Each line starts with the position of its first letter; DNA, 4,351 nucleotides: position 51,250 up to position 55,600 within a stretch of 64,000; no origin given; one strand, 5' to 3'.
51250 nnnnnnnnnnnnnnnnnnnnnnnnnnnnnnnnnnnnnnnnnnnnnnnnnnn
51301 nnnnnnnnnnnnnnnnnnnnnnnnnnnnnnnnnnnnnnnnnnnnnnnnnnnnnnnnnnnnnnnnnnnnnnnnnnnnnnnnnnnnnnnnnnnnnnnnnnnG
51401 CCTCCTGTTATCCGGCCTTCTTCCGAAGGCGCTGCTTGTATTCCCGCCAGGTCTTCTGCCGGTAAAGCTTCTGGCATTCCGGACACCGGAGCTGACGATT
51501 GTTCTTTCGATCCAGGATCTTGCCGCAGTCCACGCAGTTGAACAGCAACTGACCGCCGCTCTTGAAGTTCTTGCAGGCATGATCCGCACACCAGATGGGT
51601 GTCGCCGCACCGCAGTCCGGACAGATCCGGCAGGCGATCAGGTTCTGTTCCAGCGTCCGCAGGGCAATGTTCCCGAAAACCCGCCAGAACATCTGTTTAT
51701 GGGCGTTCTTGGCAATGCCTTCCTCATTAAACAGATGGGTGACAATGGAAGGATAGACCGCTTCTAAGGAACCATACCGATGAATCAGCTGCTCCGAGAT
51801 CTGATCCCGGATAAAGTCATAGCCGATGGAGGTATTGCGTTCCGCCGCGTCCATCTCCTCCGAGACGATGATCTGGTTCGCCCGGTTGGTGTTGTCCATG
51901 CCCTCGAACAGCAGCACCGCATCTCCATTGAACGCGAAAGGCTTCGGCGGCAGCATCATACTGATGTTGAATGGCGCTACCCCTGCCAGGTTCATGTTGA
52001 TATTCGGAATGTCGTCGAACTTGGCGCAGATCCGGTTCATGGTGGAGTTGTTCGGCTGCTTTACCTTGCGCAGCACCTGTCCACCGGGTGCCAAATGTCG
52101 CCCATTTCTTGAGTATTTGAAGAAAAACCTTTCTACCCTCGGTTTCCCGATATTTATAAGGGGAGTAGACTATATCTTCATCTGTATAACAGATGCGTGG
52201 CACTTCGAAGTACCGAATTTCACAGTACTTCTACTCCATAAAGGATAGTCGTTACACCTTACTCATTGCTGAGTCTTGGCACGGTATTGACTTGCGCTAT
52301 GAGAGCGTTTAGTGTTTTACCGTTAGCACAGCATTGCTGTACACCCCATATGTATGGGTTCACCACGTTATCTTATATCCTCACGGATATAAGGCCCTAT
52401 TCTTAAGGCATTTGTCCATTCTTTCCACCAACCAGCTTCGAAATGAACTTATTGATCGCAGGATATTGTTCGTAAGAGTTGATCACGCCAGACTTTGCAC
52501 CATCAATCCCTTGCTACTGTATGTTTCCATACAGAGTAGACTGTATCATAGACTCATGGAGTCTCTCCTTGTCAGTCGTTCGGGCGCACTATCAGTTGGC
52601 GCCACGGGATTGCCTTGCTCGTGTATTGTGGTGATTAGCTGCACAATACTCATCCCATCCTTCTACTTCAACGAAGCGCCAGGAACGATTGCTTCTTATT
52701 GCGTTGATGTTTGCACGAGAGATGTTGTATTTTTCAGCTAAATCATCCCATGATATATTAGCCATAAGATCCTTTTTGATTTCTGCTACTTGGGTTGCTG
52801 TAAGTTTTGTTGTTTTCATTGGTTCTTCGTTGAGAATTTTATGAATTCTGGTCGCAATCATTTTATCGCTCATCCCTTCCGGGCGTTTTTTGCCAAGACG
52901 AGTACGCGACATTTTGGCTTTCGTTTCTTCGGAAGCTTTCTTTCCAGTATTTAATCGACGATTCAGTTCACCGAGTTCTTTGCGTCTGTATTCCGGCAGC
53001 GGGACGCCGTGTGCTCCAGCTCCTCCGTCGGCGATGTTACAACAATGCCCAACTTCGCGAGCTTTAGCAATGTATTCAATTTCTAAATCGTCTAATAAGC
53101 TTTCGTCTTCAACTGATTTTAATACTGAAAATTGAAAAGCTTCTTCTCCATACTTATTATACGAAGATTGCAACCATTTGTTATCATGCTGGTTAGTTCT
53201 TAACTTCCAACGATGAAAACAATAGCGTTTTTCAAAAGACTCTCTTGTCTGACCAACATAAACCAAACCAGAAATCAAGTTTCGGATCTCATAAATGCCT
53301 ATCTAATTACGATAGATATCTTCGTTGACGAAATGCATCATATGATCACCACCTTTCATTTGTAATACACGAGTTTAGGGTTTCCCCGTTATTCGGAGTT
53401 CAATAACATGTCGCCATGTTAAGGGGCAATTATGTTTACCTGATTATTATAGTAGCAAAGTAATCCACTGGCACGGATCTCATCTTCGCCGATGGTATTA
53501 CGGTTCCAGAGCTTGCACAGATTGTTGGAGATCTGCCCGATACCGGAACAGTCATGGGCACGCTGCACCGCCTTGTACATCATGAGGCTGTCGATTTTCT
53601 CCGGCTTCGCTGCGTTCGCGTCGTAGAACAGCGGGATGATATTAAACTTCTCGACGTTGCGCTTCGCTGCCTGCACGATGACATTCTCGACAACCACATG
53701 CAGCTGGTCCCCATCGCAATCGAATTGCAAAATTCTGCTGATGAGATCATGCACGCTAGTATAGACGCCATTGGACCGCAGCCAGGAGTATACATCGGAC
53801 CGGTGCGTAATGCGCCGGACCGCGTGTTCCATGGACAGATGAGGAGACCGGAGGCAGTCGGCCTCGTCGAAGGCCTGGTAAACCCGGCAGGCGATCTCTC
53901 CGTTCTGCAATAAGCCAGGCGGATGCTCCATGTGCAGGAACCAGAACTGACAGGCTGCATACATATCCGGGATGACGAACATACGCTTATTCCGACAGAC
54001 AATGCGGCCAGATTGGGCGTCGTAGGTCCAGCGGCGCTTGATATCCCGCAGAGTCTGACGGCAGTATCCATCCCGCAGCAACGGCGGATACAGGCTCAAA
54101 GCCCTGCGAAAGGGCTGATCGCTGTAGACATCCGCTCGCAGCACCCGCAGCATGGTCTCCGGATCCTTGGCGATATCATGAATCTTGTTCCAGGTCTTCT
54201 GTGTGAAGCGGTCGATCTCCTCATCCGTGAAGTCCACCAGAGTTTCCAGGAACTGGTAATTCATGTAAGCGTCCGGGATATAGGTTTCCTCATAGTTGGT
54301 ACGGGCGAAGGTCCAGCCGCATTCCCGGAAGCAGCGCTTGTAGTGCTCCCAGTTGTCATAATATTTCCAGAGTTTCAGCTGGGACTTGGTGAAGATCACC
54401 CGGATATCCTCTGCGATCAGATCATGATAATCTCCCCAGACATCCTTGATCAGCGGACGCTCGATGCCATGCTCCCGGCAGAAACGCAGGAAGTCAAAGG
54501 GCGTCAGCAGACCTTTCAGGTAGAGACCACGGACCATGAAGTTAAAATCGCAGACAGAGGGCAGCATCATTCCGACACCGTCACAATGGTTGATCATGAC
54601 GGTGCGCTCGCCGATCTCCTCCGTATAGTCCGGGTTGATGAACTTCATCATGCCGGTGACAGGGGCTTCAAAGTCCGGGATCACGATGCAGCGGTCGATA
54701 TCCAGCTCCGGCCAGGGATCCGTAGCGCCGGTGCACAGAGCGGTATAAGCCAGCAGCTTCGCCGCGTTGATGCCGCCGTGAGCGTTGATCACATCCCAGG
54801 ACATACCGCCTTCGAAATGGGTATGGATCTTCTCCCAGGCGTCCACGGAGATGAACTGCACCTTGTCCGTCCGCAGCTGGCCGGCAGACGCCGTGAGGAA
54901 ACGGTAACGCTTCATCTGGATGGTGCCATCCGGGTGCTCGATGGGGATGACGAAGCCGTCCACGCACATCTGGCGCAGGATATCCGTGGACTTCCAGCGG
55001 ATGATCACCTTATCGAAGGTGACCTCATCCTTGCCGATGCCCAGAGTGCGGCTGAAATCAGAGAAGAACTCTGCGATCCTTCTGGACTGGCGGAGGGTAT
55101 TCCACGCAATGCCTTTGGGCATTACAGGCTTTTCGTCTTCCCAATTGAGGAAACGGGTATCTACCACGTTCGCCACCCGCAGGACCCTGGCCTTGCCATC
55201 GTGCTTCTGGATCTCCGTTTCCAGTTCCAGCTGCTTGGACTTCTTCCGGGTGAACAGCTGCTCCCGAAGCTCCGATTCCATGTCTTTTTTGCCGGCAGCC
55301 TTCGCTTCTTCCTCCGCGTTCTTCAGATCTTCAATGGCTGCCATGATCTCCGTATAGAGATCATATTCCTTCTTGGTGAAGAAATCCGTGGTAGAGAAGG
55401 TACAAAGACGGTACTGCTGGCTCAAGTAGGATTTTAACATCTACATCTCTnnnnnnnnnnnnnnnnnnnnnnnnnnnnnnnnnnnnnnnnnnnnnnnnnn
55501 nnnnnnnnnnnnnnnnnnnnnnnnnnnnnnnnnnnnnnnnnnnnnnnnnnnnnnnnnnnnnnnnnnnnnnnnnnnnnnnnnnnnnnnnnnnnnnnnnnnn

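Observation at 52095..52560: Second, compact copy of the same group I intron family (52137..52404) inside another gene, with P1 covariation and a coupled mini-ORF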

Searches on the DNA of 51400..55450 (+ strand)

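Call 17: search_dna_similar(query=window:51400-55450:+, collection=phages, mode=near, max_rows=15)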
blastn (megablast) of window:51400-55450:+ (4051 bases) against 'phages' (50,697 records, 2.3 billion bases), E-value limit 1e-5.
Records with a match: 1; places in all: 1; records where one place covers at least 80% of the query: 0.
Best place of each record, by identity: 95-99% 1.
By first word of the organism name: Clostridium 1.
By host as written in the record: Clostridium_AP sp000509125 DA266 1.
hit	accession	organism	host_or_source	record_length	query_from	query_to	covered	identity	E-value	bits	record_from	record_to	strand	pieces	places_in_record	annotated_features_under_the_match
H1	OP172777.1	Clostridium phage CS266P3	Clostridium_AP sp000509125 DA266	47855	736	780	1%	95.6%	9e-10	73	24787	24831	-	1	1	none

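Call 20: get_annotated_region(hit=H1, flank=2500)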
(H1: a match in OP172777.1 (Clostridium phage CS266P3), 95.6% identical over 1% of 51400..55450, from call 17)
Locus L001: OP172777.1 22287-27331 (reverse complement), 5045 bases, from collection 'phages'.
description: Clostridium phage CS266P3, complete genome.
organism: Clostridium phage CS266P3 (NCBI taxid 2968624)
taxonomy: Viruses; Duplodnaviria; Heunggongvirae; Uroviricota; Caudoviricetes
host: Clostridium_AP sp000509125 DA266; source: municipal sewage; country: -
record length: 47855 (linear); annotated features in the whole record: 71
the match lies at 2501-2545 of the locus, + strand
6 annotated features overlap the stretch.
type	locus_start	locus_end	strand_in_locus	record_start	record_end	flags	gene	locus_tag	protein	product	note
CDS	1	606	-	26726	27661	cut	-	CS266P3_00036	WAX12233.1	hypothetical protein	-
CDS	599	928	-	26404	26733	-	-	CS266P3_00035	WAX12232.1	hypothetical protein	-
CDS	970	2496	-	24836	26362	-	-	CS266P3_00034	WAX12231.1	hypothetical protein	-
CDS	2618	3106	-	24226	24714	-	-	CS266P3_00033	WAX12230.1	DNA endonuclease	DNA endonuclease I-HmuI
CDS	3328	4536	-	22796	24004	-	-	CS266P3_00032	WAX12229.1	hypothetical protein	-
CDS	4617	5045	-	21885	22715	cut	-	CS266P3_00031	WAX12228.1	hypothetical protein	-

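Call 24: search_rna_families(sources=[L001, L002, L003], threshold=evalue, max_evalue=0.1)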
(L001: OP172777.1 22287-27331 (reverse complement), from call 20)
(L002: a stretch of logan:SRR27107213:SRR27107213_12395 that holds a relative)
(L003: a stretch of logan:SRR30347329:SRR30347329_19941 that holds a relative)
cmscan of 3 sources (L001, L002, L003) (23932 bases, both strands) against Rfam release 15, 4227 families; matches with E-value up to 0.1: 1.
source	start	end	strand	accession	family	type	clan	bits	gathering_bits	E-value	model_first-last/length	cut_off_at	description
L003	6792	6995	+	RF00028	Intron_gpI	Intron;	-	34.5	50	1.7e-05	1-253/253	no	Group I catalytic intron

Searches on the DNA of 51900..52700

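Call 3: search_rna_families(source=window, start=51900, end=52700, threshold=evalue, max_evalue=10, show_alignments=3)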
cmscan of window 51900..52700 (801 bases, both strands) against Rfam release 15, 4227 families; matches with E-value up to 10: 5.
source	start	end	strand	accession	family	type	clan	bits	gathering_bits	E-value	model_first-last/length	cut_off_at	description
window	52146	52415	-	RF00028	Intron_gpI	Intron;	-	42.5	50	2.2e-09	1-253/253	no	Group I catalytic intron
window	52517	52700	-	RF00028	Intron_gpI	Intron;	-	18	50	0.05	173-253/253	5'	Group I catalytic intron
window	52494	52517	-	RF01346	CRISPR-DR36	Gene; CRISPR;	-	17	38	0.56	1-36/36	no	CRISPR RNA direct repeat element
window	52370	52422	-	RF00517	serC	Cis-reg; leader;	-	14.5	35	1.9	1-52/52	no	serC leader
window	52170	52211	+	RF00184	PVX_3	Cis-reg;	-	12.9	42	7.1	1-54/54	no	Potato virus X cis-acting regulatory element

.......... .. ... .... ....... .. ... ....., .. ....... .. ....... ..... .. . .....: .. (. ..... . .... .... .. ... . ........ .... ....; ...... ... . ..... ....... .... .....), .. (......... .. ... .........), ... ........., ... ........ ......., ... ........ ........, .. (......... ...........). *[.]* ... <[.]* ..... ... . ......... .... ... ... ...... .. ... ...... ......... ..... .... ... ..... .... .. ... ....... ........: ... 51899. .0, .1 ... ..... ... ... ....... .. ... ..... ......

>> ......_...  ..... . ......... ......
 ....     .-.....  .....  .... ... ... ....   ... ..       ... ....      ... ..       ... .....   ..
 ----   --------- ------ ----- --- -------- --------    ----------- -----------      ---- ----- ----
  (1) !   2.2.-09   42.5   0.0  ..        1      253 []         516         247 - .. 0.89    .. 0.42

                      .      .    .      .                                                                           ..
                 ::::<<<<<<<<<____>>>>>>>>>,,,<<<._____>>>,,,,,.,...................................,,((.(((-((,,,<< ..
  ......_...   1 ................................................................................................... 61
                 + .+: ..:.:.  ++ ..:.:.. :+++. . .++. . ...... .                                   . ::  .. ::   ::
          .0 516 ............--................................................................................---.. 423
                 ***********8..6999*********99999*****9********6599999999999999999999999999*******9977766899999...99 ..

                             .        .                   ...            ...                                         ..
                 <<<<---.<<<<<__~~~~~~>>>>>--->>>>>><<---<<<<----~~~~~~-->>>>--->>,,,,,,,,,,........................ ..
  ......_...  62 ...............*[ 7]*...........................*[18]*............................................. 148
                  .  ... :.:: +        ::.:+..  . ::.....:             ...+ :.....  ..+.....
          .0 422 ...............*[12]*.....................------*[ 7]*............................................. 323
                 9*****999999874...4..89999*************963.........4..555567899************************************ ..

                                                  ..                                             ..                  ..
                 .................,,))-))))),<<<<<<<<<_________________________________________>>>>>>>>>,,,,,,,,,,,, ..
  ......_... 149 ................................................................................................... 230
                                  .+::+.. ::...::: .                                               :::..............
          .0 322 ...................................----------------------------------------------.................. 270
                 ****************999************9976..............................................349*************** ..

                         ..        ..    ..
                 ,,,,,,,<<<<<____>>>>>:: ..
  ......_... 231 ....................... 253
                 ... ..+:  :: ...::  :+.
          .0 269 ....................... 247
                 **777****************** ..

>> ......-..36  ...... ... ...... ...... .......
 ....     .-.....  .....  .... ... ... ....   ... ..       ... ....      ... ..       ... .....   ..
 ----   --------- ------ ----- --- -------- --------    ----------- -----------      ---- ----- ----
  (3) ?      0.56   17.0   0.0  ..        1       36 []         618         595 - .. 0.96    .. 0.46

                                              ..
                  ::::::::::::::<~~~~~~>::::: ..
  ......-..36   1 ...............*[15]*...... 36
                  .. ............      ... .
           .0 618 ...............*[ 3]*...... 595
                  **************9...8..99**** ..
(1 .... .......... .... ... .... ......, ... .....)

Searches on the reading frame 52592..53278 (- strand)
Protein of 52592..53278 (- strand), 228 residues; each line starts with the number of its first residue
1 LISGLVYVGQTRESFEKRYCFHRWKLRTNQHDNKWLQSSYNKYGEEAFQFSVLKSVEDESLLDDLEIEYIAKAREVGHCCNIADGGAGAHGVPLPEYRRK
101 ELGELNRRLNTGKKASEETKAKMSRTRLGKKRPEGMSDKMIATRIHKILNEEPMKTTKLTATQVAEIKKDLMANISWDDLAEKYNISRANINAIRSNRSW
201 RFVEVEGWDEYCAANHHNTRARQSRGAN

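Call 13: search_protein_families(library=phrogs, max_evalue=0.001, proteins=[window:52592-53278:-])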
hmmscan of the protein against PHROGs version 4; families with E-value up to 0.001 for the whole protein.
window:52592-53278:- (228 aa): 5 families
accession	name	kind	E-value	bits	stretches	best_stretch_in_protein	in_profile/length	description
phrog_314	-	DNA, RNA and nucleotide metabolism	1.6e-29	104.3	1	2-208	188-393/574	homing endonuclease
phrog_7168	-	DNA, RNA and nucleotide metabolism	5.2e-21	76.3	1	1-207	10-221/284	homing endonuclease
phrog_19446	-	DNA, RNA and nucleotide metabolism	1.5e-12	48.6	1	3-163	12-161/254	homing endonuclease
phrog_5123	-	DNA, RNA and nucleotide metabolism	5.7e-06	27.3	1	2-86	11-92/152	homing endonuclease with GIY-YIG motif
phrog_59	-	DNA, RNA and nucleotide metabolism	1.2e-05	25.9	1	132-209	245-281/423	HNH endonuclease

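Call 19: search_protein_families(library=pfam, max_evalue=0.1, proteins=[window:52592-53278:-])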
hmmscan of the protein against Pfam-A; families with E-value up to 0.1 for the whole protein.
window:52592-53278:- (228 aa): 4 families
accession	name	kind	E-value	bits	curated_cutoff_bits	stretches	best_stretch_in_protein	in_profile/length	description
PF01541.30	GIY-YIG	-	0.00033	21.3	22.6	1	4-74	13-73/78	GIY-YIG catalytic domain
PF07460.16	NUMOD3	-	0.00099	19.4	20.4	1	112-124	25-37/37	NUMOD3 motif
PF13443.12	HTH_26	-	0.0043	17.7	22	1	174-204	10-42/63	Cro/C1-type HTH DNA-binding domain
PF11835.14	RRM_8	-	0.044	14.4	26.2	1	34-86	27-79/89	RRM-like domain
